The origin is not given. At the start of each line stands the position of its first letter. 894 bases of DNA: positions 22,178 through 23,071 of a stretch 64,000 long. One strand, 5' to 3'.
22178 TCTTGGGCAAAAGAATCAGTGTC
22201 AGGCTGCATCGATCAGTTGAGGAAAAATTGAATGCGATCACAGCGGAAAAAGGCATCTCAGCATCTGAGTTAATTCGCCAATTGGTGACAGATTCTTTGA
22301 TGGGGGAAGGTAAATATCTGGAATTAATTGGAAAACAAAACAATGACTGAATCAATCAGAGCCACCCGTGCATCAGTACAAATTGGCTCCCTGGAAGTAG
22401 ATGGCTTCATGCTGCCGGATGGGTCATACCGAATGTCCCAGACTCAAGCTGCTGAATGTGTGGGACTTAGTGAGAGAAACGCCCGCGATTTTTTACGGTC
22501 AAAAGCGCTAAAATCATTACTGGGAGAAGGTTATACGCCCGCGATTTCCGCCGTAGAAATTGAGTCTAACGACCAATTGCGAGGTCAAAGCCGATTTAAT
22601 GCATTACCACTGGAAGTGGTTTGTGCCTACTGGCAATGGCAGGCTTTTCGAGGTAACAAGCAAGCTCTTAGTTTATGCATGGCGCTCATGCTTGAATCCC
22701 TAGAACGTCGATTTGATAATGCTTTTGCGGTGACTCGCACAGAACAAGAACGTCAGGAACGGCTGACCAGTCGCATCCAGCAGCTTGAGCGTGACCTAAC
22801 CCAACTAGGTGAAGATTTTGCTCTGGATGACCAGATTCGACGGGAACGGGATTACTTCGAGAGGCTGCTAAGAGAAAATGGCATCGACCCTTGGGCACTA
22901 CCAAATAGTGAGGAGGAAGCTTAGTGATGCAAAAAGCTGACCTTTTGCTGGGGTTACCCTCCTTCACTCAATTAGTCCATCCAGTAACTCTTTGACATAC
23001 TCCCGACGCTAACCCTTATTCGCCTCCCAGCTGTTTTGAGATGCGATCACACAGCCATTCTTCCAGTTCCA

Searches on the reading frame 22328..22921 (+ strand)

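Call 69: search_protein_families(library=phrogs, proteins=[window:22328-22921:+], max_evalue=0.001)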
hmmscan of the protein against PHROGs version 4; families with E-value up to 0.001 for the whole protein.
window:22328-22921:+ (198 aa): 1 family
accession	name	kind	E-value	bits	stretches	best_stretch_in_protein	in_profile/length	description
phrog_32599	-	unknown function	1.6e-16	62.1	1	6-147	1-144/178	-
